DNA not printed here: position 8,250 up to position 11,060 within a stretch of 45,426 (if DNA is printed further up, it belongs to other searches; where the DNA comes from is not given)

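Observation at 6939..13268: Operon of NuoE-like, NuoF-like, a NuoG-like::NfnA fusion and NfnB/GltD-like: candidate Bfu/Stn-type electron-bifurcating NAD(P)H-ferredoxin oxidoreductase with a fused NfnA module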

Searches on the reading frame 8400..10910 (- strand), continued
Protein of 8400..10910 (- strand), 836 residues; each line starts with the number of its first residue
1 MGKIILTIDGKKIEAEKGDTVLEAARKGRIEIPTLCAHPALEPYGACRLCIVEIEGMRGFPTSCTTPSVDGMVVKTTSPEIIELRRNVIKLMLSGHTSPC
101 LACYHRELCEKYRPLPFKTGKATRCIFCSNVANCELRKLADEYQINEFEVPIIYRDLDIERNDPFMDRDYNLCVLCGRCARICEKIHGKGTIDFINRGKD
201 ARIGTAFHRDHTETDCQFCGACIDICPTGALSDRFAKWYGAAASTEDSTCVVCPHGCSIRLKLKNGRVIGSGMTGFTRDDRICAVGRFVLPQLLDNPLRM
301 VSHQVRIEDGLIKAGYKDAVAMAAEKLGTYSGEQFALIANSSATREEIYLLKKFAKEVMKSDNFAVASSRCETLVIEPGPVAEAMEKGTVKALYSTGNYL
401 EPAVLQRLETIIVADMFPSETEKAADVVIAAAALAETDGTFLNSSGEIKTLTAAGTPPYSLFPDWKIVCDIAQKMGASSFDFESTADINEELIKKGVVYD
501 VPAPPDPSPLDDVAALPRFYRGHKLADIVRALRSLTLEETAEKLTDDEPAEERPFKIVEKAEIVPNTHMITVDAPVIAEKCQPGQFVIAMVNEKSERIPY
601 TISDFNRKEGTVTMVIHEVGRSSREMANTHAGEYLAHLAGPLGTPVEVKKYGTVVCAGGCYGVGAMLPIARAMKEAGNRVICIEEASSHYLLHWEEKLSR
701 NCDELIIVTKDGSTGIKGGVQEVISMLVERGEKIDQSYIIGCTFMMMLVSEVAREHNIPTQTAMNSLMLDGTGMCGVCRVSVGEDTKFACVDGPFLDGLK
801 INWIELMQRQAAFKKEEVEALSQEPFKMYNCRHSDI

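Call 27: search_solved_structures(query=window:8400-10910:-, max_evalue=1e-10, show_alignments=4)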
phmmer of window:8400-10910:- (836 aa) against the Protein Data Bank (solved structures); distinct sequences matched with E-value up to 1e-10: 78 (the best 60 are shown).
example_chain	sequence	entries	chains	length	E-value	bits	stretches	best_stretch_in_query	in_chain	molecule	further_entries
5jca_S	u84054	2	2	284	4.6e-72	246.5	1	555-823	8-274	NADH-dependent Ferredoxin:NADP Oxidoreductase (NfnI) subunit beta | NADH-dependent Ferredoxin:NADP Oxidoreductase subunit beta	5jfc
4ylf_A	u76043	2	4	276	1.7e-59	204.9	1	556-822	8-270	Dihydroorotate dehydrogenase B (NAD(+)), electron transfer subunit homolog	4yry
7t2r_A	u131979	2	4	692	6.5e-57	196.4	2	120-361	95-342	NiFe hydrogenase subunit A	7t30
9bov_A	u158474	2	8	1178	6.9e-57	196.3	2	120-358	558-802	Molybdopterin oxidoreductase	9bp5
9wxb_B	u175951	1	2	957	7.4e-56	192.9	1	4-371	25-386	Formate dehydrogenase alpha subunit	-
6tg9_A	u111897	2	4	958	1.1e-55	192.3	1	4-371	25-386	Formate dehydrogenase subunit alpha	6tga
8oh5_C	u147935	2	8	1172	1.7e-50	175.1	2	122-358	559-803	Formate dehydrogenase-O, major subunit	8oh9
8a6t_A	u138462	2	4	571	6.4e-47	163.3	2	2-103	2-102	Electron bifurcating hydrogenase subunit HydA1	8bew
5vj7_B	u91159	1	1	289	4.7e-46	160.5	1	555-822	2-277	Ferredoxin-NADP(+) reductase subunit alpha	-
8rqz_C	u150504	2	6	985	8.3e-39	136.5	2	387-499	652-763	Probable oxidoreductase YjgC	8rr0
9gzq_A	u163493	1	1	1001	9e-39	136.4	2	387-499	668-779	Probable oxidoreductase YjgC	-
7p5h_A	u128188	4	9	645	2e-38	135.2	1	7-234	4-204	Fe-hydrogenase, subunit alpha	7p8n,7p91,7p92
6gcs_A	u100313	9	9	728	2.8e-34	121.5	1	3-110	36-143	75-KDA PROTEIN (NUAM) | Subunit NUAM of NADH:Ubiquinone Oxidoreductase (Complex I) | NADH-ubiquinone oxidoreductase 78 kDa subunit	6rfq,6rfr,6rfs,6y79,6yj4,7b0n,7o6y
7vw6_A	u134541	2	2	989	1.1e-33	119.6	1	144-309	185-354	Formate dehydrogenase | Tungsten-containing formate dehydrogenase alpha subunit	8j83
7e5z_A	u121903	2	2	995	1.1e-33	119.6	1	144-309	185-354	Formate dehydrogenase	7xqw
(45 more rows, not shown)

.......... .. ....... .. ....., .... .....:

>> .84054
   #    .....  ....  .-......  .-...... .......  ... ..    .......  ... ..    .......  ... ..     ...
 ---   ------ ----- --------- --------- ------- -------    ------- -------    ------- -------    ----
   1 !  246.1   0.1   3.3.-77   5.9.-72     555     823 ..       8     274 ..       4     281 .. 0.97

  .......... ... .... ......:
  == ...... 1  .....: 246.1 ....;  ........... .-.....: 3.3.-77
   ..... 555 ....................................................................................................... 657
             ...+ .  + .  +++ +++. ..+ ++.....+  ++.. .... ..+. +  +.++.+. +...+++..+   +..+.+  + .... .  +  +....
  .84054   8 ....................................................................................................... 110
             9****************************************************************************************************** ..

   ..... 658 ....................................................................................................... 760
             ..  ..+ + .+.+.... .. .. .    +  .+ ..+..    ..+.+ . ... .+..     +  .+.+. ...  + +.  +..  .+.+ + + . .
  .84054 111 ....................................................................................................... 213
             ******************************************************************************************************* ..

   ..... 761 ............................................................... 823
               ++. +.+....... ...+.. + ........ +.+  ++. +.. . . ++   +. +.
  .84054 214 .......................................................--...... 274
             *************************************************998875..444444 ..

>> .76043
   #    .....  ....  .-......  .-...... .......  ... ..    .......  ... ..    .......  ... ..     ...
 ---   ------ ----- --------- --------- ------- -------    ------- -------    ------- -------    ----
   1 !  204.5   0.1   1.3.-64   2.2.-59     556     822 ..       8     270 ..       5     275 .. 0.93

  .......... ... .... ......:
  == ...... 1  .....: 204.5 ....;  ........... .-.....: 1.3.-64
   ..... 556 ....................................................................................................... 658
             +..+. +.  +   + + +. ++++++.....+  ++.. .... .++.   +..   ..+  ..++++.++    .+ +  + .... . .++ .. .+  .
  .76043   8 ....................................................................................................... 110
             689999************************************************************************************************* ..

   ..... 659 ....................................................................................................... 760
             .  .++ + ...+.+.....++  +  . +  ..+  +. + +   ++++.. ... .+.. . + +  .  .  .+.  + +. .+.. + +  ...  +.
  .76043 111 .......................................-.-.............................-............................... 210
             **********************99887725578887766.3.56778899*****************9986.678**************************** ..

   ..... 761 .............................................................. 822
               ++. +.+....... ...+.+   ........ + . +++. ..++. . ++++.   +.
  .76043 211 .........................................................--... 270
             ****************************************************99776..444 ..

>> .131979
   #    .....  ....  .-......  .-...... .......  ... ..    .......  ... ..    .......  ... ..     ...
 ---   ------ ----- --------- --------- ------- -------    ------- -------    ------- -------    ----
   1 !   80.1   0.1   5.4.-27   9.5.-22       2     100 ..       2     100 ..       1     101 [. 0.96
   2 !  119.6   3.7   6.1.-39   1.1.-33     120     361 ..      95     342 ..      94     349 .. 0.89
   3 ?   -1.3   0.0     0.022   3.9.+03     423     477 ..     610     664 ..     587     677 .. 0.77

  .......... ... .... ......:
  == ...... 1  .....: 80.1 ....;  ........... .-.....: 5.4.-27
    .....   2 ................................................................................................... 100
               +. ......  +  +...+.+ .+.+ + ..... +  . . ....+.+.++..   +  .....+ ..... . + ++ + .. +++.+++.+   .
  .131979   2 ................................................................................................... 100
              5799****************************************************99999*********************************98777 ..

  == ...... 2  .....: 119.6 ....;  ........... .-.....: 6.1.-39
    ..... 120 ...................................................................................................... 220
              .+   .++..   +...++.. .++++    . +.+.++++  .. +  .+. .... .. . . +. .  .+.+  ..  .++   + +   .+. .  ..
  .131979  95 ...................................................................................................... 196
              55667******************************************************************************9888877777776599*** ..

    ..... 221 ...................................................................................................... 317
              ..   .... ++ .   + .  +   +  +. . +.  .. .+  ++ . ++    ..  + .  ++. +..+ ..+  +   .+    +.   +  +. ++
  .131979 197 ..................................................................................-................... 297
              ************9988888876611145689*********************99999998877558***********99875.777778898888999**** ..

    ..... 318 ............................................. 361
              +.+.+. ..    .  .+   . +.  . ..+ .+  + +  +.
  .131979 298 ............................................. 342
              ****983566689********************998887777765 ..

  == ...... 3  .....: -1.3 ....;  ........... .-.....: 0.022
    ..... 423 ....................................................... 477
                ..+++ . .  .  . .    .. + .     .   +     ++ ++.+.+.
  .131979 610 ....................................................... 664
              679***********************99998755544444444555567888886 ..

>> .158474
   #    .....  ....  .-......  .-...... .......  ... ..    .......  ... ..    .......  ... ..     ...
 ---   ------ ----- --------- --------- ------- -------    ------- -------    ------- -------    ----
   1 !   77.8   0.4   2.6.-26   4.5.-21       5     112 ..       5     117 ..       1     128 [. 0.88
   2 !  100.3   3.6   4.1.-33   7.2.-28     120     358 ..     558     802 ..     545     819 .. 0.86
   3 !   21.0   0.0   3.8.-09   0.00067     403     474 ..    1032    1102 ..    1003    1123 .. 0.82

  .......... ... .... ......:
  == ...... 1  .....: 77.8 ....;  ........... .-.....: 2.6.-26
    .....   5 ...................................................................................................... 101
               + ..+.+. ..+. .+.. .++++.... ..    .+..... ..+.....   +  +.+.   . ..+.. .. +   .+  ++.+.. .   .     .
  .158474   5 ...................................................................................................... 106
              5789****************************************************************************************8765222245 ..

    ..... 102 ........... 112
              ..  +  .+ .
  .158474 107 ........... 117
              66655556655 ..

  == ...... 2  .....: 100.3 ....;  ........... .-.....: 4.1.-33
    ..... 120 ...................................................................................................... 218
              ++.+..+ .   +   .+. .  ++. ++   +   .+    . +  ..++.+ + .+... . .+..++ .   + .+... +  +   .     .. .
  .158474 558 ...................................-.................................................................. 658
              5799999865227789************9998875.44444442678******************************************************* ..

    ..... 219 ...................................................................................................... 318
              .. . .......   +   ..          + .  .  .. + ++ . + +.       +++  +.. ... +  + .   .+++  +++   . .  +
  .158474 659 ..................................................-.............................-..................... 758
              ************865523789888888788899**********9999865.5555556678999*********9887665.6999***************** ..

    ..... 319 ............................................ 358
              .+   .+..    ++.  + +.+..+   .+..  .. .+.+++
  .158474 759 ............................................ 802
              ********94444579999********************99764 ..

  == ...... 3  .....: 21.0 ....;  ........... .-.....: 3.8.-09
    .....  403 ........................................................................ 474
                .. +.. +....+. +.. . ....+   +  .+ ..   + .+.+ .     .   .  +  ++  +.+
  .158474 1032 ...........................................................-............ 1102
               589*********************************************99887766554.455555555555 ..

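Call 29: find_related_loci(query=A1, collection=genome_contigs, flank=6000)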
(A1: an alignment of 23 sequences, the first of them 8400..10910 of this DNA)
Query A1 (836 aa) in genome_contigs; peptide patterns used: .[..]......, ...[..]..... (x = any residue, [..] = any of these).
600 stretches matched a pattern (row limit reached: there are more); 599 encode a relative of the query (tblastn E <= 1e-3); the best 80 are kept; 80 distinct loci.
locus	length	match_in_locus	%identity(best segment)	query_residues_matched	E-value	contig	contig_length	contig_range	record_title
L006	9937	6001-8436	65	4-824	0e+0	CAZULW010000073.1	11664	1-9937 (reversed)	MAG TPA_asm: uncultured bacterium isolate binchicken_co136_34 genome assembly, contig: NODE_2461_length_11664_cov_54.570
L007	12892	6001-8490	44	4-834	0e+0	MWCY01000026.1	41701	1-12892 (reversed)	MAG: Candidatus Hydrogenedentes bacterium ADurb.Bin170 BWY07_contig000026, whole genome shotgun sequence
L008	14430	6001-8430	44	6-825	0e+0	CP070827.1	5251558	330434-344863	MAG: Phycisphaerales bacterium isolate bin11 chromosome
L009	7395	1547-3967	41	6-817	0e+0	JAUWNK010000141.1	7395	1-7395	MAG: Desulfobacteraceae bacterium isolate CSMAG_2422 CSMAG_2422_k141_177837_length_7395_cov_14.8495, whole genome shotgu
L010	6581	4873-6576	41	3-580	1e-144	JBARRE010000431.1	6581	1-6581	MAG: Sedimentisphaerales bacterium isolate MFD13433_ilm_asm_bin29 k127_318016, whole genome shotgun sequence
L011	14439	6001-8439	47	1-823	0e+0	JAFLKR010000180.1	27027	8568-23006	MAG: Desulfobulbaceae bacterium isolate LaCa_MAG_10 c_000000002817, whole genome shotgun sequence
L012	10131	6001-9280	46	3-823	6e-100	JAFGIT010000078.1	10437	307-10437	MAG: Candidatus Coatesbacteria bacterium isolate Zod_Metabat.233 k87_2919693, whole genome shotgun sequence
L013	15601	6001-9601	42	1-831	2e-99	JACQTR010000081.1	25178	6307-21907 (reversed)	MAG: Chloroflexi bacterium isolate NC_groundwater_1416_Ag_S-0.65um_53_17 S_p65_S5_coassembly_k141_1995106, whole genome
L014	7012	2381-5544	38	4-824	2e-98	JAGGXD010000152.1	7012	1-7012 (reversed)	MAG: Bacteroidales bacterium isolate AUK143 PB_MBMC_097_c_000000000263, whole genome shotgun sequence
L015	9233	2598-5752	42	3-817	2e-94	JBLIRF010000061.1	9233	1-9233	MAG: Thermoplasmatota archaeon isolate MG2_202303_bin_37 MG2_202303_bin_37_scaffold_61, whole genome shotgun sequence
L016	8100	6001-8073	41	6-492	5e-94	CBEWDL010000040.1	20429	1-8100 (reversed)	MAG TPA_asm: uncultured bacterium isolate SRR12059192_binner23_Refined_3 genome assembly, contig: ERZ26875191.44, whole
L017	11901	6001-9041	41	3-817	2e-93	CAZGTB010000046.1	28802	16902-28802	MAG TPA_asm: uncultured Syntrophorhabdus sp. isolate SRP302447_co2_18 genome assembly, contig: NODE_4443_length_28802_co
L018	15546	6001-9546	41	6-821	1e-90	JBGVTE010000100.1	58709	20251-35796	MAG: Candidatus Aminicenantaceae bacterium isolate S_218_B4 k127_650105, whole genome shotgun sequence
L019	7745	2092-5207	39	6-833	4e-90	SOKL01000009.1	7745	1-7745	MAG: Candidatus Thorarchaeota archaeon isolate E44_bin77 NODE_4788_length_7745_cov_4.690507, whole genome shotgun sequen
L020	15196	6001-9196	41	1-822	5e-89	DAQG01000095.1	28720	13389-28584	MAG TPA_asm: Methanothrix harundinacea isolate UBA1 UBA1_contig_823, whole genome shotgun sequence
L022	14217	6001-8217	41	1-492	3e-86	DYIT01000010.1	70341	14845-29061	MAG TPA_asm: Candidatus Kuenenia stuttgartiensis isolate FI88_62_9 Afr_mines_FI88_186_length_70341_cov_3_599365, whole g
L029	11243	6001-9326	38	6-829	2e-74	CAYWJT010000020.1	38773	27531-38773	MAG TPA_asm: uncultured Eubacteriales bacterium isolate binchicken_co107_393 genome assembly, contig: NODE_2616_length_3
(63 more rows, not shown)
